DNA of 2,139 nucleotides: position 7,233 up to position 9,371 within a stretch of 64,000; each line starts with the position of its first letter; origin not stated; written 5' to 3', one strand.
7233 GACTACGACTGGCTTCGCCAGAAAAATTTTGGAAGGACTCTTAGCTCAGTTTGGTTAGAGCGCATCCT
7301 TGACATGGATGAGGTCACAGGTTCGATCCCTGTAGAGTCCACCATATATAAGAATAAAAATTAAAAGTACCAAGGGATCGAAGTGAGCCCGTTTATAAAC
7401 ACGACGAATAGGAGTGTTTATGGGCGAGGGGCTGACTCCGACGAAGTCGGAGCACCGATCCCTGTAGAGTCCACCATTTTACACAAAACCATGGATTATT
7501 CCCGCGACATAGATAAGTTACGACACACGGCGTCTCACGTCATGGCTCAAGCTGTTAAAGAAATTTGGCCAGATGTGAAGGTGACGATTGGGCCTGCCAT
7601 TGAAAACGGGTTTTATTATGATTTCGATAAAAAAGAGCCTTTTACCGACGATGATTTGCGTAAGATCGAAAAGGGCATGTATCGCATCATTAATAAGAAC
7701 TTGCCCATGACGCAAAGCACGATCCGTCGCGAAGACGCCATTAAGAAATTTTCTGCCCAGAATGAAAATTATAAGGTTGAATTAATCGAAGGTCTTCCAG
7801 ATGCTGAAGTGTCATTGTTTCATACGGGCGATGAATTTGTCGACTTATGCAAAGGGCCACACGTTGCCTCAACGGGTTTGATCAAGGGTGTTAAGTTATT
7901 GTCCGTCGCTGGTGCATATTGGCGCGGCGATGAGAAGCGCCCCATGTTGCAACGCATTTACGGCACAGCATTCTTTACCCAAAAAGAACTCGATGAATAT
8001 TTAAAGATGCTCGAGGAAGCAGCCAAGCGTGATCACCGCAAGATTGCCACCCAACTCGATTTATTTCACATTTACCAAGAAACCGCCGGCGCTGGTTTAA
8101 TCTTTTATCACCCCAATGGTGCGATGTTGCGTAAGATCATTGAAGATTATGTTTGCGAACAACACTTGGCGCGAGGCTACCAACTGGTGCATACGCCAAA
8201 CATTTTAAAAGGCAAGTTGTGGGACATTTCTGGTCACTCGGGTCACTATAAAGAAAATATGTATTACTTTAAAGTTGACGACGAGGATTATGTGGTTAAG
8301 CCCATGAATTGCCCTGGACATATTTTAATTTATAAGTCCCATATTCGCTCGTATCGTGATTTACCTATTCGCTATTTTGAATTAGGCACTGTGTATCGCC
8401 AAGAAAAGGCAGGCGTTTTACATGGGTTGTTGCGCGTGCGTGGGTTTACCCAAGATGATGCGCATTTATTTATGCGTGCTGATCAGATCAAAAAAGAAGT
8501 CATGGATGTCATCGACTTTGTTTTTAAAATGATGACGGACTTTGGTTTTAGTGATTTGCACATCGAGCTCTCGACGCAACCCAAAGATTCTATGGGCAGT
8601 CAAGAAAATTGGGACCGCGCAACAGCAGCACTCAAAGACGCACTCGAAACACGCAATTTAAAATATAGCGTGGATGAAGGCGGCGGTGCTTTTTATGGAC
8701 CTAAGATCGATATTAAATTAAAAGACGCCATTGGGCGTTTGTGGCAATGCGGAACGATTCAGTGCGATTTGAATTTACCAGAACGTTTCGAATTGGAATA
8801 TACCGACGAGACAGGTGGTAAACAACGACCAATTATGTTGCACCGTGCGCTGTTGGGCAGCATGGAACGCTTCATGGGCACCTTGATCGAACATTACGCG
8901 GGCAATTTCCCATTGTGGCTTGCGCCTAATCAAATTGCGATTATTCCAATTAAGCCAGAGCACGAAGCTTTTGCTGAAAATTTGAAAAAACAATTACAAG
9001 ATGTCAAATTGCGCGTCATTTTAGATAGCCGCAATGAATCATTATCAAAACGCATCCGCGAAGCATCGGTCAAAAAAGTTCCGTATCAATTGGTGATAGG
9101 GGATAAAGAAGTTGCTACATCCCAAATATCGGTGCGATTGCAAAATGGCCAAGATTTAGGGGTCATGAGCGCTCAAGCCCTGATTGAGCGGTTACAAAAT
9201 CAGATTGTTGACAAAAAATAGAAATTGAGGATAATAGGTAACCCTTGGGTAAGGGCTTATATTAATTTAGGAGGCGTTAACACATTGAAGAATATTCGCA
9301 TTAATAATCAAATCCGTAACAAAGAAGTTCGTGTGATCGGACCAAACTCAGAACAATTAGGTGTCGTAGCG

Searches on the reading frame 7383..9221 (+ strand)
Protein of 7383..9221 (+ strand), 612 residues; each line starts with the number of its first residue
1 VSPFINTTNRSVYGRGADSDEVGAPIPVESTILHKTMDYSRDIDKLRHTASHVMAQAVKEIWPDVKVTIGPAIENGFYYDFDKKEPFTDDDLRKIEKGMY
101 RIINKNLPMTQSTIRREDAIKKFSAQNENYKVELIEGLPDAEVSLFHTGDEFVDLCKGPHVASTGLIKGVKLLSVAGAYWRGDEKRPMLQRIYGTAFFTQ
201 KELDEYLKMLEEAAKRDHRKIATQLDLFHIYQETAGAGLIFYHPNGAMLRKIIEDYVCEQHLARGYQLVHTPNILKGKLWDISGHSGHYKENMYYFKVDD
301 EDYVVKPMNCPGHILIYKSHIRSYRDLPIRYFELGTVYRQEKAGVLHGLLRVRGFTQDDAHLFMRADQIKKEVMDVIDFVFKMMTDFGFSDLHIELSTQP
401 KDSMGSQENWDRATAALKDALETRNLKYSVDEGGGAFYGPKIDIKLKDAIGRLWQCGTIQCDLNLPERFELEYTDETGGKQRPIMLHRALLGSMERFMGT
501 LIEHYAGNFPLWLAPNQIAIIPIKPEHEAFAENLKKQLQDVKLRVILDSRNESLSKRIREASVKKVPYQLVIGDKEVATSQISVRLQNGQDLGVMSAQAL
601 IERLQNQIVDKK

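Call 20: search_protein_families(library=pfam, proteins=[window:7383-9221:+], max_evalue=0.00001)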
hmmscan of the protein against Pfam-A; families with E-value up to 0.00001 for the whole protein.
window:7383-9221:+ (612 aa): 3 families
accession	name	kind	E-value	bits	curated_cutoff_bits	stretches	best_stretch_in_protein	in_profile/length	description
PF00587.30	tRNA-synt_2b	-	1.9e-47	162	29.3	1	296-505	3-179/179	tRNA synthetase class II core domain (G, H, P, S and T)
PF03129.25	HGTP_anticodon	-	1.4e-18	67.2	21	1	517-606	1-93/94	Anticodon binding domain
PF07973.19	tRNA_SAD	-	1.1e-14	54.6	24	1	144-193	2-44/44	Threonyl and Alanyl tRNA synthetase second additional domain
